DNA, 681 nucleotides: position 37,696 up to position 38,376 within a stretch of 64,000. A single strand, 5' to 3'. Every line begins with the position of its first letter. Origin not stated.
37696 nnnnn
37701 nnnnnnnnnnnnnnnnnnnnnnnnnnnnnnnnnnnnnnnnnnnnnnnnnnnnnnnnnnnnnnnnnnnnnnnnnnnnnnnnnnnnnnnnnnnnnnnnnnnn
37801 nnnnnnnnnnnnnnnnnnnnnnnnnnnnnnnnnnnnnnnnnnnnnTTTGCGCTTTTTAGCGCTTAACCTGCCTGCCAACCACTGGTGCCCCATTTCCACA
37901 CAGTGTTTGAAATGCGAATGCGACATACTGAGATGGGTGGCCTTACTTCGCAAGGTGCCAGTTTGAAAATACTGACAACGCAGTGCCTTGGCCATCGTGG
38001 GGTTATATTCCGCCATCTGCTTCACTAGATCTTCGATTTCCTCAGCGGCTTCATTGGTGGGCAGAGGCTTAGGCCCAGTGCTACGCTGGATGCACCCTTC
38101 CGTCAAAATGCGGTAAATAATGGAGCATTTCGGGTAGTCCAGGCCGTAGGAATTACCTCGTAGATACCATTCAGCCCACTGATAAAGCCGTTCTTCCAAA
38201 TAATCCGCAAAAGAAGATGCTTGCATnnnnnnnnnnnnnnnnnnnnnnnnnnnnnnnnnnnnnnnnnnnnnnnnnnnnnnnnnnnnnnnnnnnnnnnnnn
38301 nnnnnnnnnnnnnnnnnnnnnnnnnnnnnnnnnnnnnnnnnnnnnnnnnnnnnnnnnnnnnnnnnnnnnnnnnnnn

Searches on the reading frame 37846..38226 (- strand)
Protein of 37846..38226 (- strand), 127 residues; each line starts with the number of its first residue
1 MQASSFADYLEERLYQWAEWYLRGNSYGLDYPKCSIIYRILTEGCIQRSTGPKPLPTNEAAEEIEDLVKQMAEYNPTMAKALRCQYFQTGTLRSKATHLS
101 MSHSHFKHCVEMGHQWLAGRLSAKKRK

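Call 17: search_dna_similar(query=window:37846-38226:-, collection=plasmids, mode=protein, max_rows=40)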
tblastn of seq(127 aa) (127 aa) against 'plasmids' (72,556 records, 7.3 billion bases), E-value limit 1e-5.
No match.

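Call 19: find_homologous_proteins(query=window:37846-38226:-)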
Query seq(127 aa) (127 aa): 66 proteins with E <= 0.001 among 68 candidates.
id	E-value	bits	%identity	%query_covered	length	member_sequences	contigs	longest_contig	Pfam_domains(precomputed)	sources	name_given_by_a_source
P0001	1.3e-82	292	100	100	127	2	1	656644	PF06530.19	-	-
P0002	6.3e-68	244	86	96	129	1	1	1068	-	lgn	-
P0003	8.5e-62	225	79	95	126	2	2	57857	-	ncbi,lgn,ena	-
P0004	3.2e-61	223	79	96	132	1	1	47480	-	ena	-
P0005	1.7e-57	211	79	92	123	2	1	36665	PF06530.19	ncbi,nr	ncbi:MAG TPA: antiterminator Q family protein [Gammaproteobacteria bacterium]|nr:antiterminator Q fa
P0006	4.1e-56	206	73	97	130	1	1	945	PF06530.19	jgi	jgi:hypothetical protein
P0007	5.8e-56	206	71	96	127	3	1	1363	PF06530.19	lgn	-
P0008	3.7e-55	203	71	97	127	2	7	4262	-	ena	-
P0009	6.4e-55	202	68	99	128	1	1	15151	PF06530.19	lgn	-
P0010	2.1e-54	201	72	96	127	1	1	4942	PF06530.19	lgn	-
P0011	4.6e-54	200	71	99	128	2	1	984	PF06530.19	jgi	-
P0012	6.8e-54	199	72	96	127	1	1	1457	-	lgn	-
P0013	8.9e-54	199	71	97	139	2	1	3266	PF06530.19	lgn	-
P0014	2.5e-53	197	69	96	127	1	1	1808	PF06530.19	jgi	jgi:hypothetical protein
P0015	2.7e-53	197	67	98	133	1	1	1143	PF06530.19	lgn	-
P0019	1.8e-49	185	66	100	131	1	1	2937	PF06530.19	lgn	-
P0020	3.6e-49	184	65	95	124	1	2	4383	PF06530.19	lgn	-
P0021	1.3e-48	182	66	94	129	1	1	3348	PF06530.19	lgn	-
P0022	5.9e-48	180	63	99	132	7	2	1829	PF06530.19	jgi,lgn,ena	-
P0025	7.5e-46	173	62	98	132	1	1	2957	PF06530.19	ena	-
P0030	5.7e-44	167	62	96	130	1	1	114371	PF06530.19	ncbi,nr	ncbi:MAG: antiterminator Q family protein [Gammaproteobacteria bacterium]|nr:antiterminator Q family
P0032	1.3e-42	163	59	100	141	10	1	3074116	-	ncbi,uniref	ncbi:hypothetical protein [Candidatus Fukatsuia endosymbiont of Tuberolachnus salignus]|uniref:hypot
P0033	1.1e-41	160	60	100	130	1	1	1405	PF06530.19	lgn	-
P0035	4.5e-41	158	58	98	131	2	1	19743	PF06530.19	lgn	-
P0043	3.7e-36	142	55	98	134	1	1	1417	PF06530.19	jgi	jgi:hypothetical protein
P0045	2.5e-35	139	57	94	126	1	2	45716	PF06530.19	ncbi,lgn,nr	ncbi:MAG: antiterminator Q family protein [Gammaproteobacteria bacterium]|nr:antiterminator Q family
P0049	1.9e-34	136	51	94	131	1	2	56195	PF06530.19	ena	-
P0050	3.7e-33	132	55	93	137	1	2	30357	PF06530.19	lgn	-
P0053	1.5e-30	124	50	95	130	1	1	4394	PF06530.19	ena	-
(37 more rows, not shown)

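Call 21: find_related_loci(query=A1, collection=genome_contigs, flank=10000)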
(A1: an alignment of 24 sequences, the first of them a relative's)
Query A1 (127 aa) in genome_contigs; peptide patterns used: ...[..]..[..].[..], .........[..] (x = any residue, [..] = any of these).
599 stretches matched a pattern (row limit reached: there are more); 21 encode a relative of the query (tblastn E <= 1e-3); 21 distinct loci.
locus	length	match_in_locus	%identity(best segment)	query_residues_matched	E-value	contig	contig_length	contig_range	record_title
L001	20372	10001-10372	64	4-126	3e-52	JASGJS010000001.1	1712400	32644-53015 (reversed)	MAG: Gammaproteobacteria bacterium isolate 5N005 JMF-2111-06-0005.ont.bin.5_0, whole genome shotgun sequence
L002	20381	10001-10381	57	1-127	1e-50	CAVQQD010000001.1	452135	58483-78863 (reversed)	MAG: uncultured Gammaproteobacteria bacterium isolate MFD00731.bin.1.206 genome assembly, contig: contig_29079, whole ge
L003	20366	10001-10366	62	6-127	1e-49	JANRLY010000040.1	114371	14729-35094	MAG: Gammaproteobacteria bacterium isolate bins.490 k141_3064757, whole genome shotgun sequence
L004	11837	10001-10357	58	9-127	1e-41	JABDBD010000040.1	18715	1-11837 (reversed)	MAG: Gammaproteobacteria bacterium isolate BWMinControl_Nextera54_MAG1 3300020741.a:Ga0207030_1062, whole genome shotgun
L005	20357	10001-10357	57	9-127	6e-41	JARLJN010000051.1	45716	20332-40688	MAG: Gammaproteobacteria bacterium isolate MAG_CA161 MetaCoAG_Bin_161_Anoxic_k141_693942, whole genome shotgun sequence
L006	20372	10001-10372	52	4-126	1e-39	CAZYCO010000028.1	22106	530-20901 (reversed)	MAG TPA_asm: uncultured Gammaproteobacteria bacterium isolate SRP290908_co2_88 genome assembly, contig: NODE_3014_length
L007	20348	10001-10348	53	9-123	2e-35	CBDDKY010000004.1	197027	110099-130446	MAG: Gammaproteobacteria bacterium isolate 52745927-b1b6-4c7f-adfe-cb2bbb5e8400 genome assembly, contig: contig_4, whole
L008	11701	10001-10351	52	9-124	5e-35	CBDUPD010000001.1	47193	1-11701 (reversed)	MAG TPA_asm: uncultured Spongiibacteraceae bacterium isolate SRR22808116_metabat2_46 genome assembly, contig: ERZ2504345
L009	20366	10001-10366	47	5-126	1e-34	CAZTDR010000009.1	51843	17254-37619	MAG TPA_asm: uncultured Coxiellaceae bacterium isolate SRP193066_co1_1 genome assembly, contig: NODE_732_length_51843_co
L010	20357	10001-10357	48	5-123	1e-32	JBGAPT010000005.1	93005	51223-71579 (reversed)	MAG: Gammaproteobacteria bacterium isolate MAG_MBR_H10.7 MBRH10-7_opera_contig_1020, whole genome shotgun sequence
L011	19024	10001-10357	47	5-123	4e-32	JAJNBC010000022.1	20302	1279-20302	MAG: Gammaproteobacteria bacterium isolate C_No_T20_A_bin.80 scaffold_1522, whole genome shotgun sequence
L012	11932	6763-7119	47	5-123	4e-32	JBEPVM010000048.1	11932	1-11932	MAG: Gammaproteobacteria bacterium isolate 22E.semibin_refined.037 NODE_4748_length_11932_cov_9.296203, whole genome sho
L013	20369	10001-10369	45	2-124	3e-31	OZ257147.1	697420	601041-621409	MAG: Gammaproteobacteria bacterium isolate 445dba32-a52f-45ce-9705-2cdbc1c77c23 genome assembly, chromosome: 1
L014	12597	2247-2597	47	4-119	2e-30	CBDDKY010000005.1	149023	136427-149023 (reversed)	MAG: Gammaproteobacteria bacterium isolate 52745927-b1b6-4c7f-adfe-cb2bbb5e8400 genome assembly, contig: contig_5, whole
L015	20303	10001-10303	50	27-127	3e-30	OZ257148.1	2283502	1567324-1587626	MAG: Gammaproteobacteria bacterium isolate 445dba32-a52f-45ce-9705-2cdbc1c77c23 genome assembly, chromosome: 2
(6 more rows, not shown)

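Call 25: find_encoding_contigs(protein=P0003, flank=10000, max_places=4)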
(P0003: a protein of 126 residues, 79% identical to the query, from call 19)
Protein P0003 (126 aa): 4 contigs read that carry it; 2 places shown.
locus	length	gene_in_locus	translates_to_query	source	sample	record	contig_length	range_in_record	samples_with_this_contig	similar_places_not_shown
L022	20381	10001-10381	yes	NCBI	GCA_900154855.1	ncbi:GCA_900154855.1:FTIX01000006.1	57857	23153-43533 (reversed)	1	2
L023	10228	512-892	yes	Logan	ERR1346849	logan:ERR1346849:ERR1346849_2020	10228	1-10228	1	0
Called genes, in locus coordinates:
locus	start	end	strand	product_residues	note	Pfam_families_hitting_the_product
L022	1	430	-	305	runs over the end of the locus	-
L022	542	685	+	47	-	-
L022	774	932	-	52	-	-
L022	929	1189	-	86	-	-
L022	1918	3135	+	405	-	PF13356:Arm-DNA-bind_3, PF00589:Phage_integrase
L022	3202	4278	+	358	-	PF17761:DUF1016_N, PF06250:YhcG_C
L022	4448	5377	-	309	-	PF00389:2-Hacid_dh, PF02826:2-Hacid_dh_C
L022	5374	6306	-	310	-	PF13593:SBF_like, PF01758:SBF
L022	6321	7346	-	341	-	PF12844:HTH_19, PF01381:HTH_3 (weak), PF01135:PCMT (weak), PF13489:Methyltransf_23, PF08241:Methyltransf_11, PF08242:Methyltransf_12, PF13649:Methyltransf_25, PF13847:Methyltransf_31, +1 more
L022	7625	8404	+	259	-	PF00196:GerE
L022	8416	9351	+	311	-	PF00389:2-Hacid_dh, PF02826:2-Hacid_dh_C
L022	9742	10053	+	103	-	-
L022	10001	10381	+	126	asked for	-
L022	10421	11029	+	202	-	-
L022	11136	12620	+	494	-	PF04655:APH_6_hur, PF13302:Acetyltransf_3 (faint), PF13523:Acetyltransf_8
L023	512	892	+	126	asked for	-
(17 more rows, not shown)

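Call 26: find_encoding_contigs(protein=P0004, flank=10000, max_places=4)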
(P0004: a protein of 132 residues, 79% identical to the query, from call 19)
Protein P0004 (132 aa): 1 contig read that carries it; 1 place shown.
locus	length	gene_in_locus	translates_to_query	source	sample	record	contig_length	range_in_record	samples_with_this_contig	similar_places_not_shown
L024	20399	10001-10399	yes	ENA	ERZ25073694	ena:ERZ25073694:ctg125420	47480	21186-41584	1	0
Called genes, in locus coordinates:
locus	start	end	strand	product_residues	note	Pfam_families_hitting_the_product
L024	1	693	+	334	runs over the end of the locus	PF17761:DUF1016_N, PF06250:YhcG_C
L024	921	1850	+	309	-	PF00561:Abhydrolase_1, PF12146:Hydrolase_4, PF12697:Abhydrolase_6 (weak), PF03096:Ndr (faint)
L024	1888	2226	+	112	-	PF02592:Vut_1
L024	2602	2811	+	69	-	PF13443:HTH_26, PF01381:HTH_3 (faint)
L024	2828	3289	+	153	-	PF00717:Peptidase_S24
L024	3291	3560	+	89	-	-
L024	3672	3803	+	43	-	-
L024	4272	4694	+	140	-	PF07690:MFS_1, PF00083:Sugar_tr (weak)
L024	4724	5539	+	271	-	PF07690:MFS_1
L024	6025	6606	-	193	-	-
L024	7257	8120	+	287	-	PF14549:P22_Cro (faint), PF15943:YdaS_toxin (weak)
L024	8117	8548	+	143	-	-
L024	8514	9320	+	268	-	-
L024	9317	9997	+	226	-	PF20081:DUF6475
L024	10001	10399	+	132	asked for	-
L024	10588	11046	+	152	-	-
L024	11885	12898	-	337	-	PF00072:Response_reg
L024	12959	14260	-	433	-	PF00512:HisKA (weak), PF02518:HATPase_c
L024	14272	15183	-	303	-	PF00398:RrnaAD (weak), PF05175:MTS (weak), PF13489:Methyltransf_23, PF08241:Methyltransf_11, PF08242:Methyltransf_12 (weak), PF13649:Methyltransf_25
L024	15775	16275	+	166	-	PF02195:ParB_N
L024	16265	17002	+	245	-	PF03602:Cons_hypoth95 (faint), PF01555:N6_N4_Mtase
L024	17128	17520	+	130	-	PF20901:Sf6_terminase (weak)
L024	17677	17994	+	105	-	-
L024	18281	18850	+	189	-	PF05309:TraE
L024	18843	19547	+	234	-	PF06586:TraK_N, PF23536:TraK_C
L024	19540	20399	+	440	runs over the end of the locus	PF03743:TrbI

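Call 27: find_encoding_contigs(protein=P0005, flank=10000, max_places=4)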
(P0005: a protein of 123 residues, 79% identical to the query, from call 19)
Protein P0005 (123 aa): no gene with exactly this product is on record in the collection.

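Call 30: find_related_loci(query=A1, collection=metagenome_contigs, flank=10000)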
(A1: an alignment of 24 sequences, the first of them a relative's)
Query A1 (127 aa) in metagenome_contigs; peptide patterns used: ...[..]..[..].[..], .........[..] (x = any residue, [..] = any of these).
600 stretches matched a pattern (row limit reached: there are more); 17 encode a relative of the query (tblastn E <= 1e-3); 17 distinct loci.
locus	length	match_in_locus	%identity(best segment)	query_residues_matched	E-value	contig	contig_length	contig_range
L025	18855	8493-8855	79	6-126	1e-65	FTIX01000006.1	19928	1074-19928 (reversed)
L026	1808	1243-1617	62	1-125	2e-50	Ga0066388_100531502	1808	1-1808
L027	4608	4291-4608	69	5-110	1e-49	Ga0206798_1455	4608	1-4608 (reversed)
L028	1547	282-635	55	7-124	8e-45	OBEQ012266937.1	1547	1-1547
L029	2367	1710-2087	52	3-127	3e-42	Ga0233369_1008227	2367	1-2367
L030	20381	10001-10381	47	1-127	4e-38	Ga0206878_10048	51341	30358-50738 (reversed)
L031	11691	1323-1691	49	1-123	8e-38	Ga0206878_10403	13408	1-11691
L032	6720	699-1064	49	4-124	9e-35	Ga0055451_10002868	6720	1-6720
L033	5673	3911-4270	48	9-127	5e-34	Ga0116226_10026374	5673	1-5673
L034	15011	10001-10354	50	5-123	6e-37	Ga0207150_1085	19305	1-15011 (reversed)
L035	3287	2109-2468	44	4-122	7e-27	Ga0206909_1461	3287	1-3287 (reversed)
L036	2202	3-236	63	53-126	1e-26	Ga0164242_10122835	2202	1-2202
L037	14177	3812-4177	43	8-126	4e-26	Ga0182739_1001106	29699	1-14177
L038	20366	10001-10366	43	5-122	8e-26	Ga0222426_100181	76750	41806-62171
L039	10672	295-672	37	4-126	5e-25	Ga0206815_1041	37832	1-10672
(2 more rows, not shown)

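Call 31: find_encoding_contigs(protein=P0002, flank=10000, max_places=3)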
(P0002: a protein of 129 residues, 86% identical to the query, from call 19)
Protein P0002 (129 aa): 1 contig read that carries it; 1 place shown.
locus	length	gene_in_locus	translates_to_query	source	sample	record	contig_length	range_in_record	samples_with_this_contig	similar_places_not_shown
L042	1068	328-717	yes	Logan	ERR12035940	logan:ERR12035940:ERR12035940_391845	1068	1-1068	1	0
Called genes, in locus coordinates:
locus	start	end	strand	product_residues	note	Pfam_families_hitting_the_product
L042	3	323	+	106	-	?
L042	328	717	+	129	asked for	-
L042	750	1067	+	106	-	?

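Call 39: find_encoding_contigs(protein=P0030, flank=10000, max_places=1)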
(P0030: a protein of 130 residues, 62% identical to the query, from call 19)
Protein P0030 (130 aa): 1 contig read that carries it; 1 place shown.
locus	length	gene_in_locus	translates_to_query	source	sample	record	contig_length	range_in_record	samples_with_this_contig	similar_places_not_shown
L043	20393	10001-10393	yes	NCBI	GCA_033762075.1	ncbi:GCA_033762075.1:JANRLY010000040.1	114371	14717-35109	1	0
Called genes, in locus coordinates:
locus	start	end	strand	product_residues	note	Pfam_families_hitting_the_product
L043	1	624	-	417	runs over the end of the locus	PF13481:AAA_25, PF03796:DnaB_C (weak)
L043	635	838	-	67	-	PF05930:Phage_AlpA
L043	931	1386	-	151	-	-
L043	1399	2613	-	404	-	PF13356:Arm-DNA-bind_3, PF22022:Phage_int_M, PF00589:Phage_integrase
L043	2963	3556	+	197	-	PF01545:Cation_efflux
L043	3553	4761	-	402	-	PF12167:Arm-DNA-bind_2, PF13102:Phage_int_SAM_5 (weak), PF14659:Phage_int_SAM_3, PF00589:Phage_integrase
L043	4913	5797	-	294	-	PF10108:DNA_pol_B_exo2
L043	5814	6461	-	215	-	-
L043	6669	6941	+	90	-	PF14549:P22_Cro, PF15943:YdaS_toxin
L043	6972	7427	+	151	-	-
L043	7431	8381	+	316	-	-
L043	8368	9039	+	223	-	PF20081:DUF6475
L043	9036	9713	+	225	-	PF06147:DUF968 (faint)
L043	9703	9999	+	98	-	-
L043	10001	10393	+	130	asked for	PF06530:Phage_antitermQ (weak)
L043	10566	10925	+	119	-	-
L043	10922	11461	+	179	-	PF05838:Glyco_hydro_108, PF09374:PG_binding_3 (weak)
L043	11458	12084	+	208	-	-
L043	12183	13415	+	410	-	PF02195:ParB_N, PF03602:Cons_hypoth95 (faint), PF01555:N6_N4_Mtase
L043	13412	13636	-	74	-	-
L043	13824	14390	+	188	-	-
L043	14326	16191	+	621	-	PF05876:GpA_ATPase, PF20454:GpA_nuclease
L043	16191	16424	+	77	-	PF19645:DUF6148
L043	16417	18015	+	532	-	PF05136:Phage_portal_2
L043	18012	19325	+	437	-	PF00574:CLP_protease (faint), PF25145:NfeD1b_N, PF01343:Peptidase_S49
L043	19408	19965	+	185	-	-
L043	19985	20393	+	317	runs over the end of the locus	PF10124:Mu-like_gpT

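Call 40: find_encoding_contigs(protein=P0045, flank=10000, max_places=1)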
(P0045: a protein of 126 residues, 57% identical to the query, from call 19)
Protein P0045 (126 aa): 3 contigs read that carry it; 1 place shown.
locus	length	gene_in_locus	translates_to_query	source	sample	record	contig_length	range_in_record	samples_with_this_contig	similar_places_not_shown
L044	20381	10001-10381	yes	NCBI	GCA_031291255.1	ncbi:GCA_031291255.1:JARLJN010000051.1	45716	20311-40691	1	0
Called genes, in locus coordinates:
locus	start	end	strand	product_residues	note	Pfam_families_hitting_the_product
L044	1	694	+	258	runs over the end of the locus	PF02518:HATPase_c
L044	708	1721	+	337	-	PF00072:Response_reg (weak)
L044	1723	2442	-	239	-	-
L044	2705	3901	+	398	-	PF00487:FA_desaturase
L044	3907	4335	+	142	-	PF02310:B12-binding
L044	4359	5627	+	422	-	PF06368:Met_asp_mut_E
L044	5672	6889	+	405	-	PF07478:Dala_Dala_lig_C (weak), PF13535:ATP-grasp_4 (faint)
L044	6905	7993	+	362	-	-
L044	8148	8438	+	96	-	PF02599:CsrA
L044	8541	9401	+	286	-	PF09524:Phg_2220_C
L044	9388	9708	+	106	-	-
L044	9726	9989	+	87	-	-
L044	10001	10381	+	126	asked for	PF06530:Phage_antitermQ (weak)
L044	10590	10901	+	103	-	PF04956:TrbC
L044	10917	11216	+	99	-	PF05101:VirB3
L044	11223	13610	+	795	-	PF27097:VirB4_TrbE_N, PF03135:CagE_TrbE_VirB, PF12846:AAA_10 (faint), PF19044:P-loop_TraG (weak)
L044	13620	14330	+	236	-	PF07996:T4SS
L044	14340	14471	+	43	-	-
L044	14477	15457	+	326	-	PF04610:TrbL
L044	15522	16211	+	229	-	PF04335:VirB8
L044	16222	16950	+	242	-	PF03524:CagX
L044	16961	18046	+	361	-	PF03743:TrbI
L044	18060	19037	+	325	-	PF00437:T2SSE, PF27713:UCP018868 (weak)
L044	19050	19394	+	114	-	PF00436:SSB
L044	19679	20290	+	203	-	-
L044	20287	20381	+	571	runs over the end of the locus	PF05872:HerA_C (faint), PF10412:TrwB_AAD_bind, PF12696:TraG-D_C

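Call 41: find_encoding_contigs(protein=P0032, flank=10000, max_places=1)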
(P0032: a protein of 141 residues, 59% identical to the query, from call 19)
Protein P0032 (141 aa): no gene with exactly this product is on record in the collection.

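Call 44: search_solved_structures(query=A1, max_evalue=10, show_alignments=2)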
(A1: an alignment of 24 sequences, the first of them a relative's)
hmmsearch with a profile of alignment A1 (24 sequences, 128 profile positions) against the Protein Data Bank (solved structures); distinct sequences matched with E-value up to 10: 13.
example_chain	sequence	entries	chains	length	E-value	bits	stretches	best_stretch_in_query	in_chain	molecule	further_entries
5mza_A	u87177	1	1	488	0.05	16.7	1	5-80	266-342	Erythrocyte membrane protein 1 (PfEMP1)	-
7wbn_A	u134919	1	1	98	0.1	15.7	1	48-78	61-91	RevCC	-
9r1o_A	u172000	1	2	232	0.1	15.6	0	60-82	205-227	sc-apCC-6-DPH-NR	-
6s8t_A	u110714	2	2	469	0.2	14.7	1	6-87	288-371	Erythrocyte membrane protein 1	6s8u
3cl3_D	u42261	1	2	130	0.39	13.8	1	46-108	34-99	NF-kappa-B essential modulator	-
9r1k_A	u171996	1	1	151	0.97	12.5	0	59-82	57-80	sc-apCC-4-A7F-1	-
5ey5_A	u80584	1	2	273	1.5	11.9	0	26-76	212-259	LBCATS-a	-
5lhe_A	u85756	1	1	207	1.9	11.6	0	8-74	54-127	N-(5'-phosphoribosyl)anthranilate isomerase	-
5lhf_A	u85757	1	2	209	1.9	11.5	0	8-74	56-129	N-(5'-phosphoribosyl)anthranilate isomerase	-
9r1m_A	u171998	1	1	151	2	11.5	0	59-83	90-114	sc-apCC-4-LMF-1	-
8qaf_A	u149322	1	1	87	4.4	10.4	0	59-82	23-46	sc-apCC-8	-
9r1n_A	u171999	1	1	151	5.1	10.2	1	47-82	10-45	sc-apCC-4-DPH-2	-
8qad_A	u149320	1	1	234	6.5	9.8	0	50-84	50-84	sc-apCC-6-LLIA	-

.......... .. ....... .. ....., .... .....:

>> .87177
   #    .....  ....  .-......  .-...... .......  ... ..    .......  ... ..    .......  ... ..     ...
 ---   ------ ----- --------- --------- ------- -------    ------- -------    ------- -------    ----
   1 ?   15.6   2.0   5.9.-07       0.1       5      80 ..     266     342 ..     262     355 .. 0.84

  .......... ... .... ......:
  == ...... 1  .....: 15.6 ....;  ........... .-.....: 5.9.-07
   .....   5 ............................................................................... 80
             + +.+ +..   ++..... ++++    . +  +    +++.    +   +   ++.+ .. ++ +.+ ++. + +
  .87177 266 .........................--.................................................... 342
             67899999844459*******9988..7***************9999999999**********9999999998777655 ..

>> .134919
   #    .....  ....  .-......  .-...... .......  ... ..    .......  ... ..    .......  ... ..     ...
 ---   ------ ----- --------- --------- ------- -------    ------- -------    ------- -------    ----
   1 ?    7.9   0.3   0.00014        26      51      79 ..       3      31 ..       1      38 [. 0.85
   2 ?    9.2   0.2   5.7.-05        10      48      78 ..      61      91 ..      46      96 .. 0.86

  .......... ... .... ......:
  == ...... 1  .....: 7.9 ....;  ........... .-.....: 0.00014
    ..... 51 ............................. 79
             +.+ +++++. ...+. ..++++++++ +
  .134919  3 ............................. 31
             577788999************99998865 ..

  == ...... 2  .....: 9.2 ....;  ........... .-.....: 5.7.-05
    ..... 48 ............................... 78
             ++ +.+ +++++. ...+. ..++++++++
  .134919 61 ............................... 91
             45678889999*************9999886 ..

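Call 50: find_encoding_contigs(protein=P0009, flank=10000, max_places=2)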
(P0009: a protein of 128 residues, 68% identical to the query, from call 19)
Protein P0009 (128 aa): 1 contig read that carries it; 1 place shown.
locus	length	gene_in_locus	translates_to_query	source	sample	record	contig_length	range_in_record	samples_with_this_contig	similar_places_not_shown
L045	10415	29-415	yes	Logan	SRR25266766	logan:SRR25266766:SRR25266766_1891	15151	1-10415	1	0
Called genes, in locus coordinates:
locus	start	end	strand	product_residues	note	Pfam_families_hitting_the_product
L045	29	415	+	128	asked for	PF06530:Phage_antitermQ (weak)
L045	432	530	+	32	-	-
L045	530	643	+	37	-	-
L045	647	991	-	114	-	PF02627:CMD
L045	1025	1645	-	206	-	PF03894:XFP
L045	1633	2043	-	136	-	PF09364:XFP_N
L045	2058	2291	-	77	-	PF00871:Acetate_kinase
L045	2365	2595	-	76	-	PF00871:Acetate_kinase (weak)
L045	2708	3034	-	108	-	PF00689:Cation_ATPase_C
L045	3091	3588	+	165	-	-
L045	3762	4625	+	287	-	PF00665:rve, PF13683:rve_3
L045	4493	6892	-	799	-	PF00690:Cation_ATPase_N, PF00122:E1-E2_ATPase, PF13246:Cation_ATPase, PF00702:Hydrolase, PF00689:Cation_ATPase_C (weak)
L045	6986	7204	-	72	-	-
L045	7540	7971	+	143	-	PF00582:Usp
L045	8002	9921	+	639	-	PF06480:FtsH_ext, PF06068:TIP49 (faint), PF00004:AAA, PF17862:AAA_lid_3, PF01434:Peptidase_M41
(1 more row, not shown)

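Call 51: find_encoding_contigs(protein=P0010, flank=10000, max_places=2)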
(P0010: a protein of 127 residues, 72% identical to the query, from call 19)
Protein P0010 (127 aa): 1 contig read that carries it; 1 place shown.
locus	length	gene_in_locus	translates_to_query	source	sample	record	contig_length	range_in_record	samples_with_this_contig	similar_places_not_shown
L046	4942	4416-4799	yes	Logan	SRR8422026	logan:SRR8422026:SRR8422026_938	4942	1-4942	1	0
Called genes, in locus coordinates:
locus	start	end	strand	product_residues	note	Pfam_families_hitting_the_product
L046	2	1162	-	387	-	?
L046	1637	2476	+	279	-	PF14549:P22_Cro, PF15943:YdaS_toxin, PF01381:HTH_3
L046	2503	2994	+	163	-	-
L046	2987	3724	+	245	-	-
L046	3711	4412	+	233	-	PF20081:DUF6475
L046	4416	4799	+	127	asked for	PF06530:Phage_antitermQ (weak)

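Call 52: find_encoding_contigs(protein=P0008, flank=10000, max_places=3)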
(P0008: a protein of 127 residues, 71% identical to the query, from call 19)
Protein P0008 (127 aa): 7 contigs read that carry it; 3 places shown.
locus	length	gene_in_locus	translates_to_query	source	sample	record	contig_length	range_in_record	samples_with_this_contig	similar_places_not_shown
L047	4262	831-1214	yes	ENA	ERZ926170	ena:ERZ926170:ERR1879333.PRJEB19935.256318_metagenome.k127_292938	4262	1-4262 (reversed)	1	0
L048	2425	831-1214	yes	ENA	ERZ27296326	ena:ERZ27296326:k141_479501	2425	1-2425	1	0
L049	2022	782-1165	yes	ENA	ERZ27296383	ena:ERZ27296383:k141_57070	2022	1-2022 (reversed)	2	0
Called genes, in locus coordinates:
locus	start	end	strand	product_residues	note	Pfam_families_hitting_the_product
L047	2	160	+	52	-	?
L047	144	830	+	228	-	PF20081:DUF6475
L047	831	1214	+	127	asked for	-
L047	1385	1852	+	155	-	-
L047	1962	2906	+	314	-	PF04754:Transposase_31, PF14261:DUF4351 (weak)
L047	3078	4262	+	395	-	?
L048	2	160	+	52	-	?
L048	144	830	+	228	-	PF20081:DUF6475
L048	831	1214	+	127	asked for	-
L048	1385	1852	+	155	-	-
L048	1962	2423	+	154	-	?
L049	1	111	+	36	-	?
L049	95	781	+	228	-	PF20081:DUF6475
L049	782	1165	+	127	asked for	-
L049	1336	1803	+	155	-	-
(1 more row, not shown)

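Call 54: predict_structure(alignment_id=A1)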
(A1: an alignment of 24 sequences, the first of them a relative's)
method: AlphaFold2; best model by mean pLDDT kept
length: 127 residues; sequences in the alignment: 24
mean_pLDDT: 77.1   pTM: 0.66
mean pLDDT of the five models: 77.1, 76.7, 76.6, 76.3, 74.5
residues with pLDDT >= 90: 35; 70-90: 49; 50-70: 35; < 50: 8
segments of 3 or more residues with pLDDT < 50: 26-29
pLDDT, mean of each block of 10 residues (from residue 1): 68 86 57 57 57 66 88 91 87 90 93 91 69
secondary structure, 60 per line:
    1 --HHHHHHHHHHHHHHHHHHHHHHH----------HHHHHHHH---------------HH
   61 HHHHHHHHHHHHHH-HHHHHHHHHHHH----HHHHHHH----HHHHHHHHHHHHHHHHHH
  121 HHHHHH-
elements in order: H3-25 H36-43 H59-74 H76-87 H92-98 H103-126
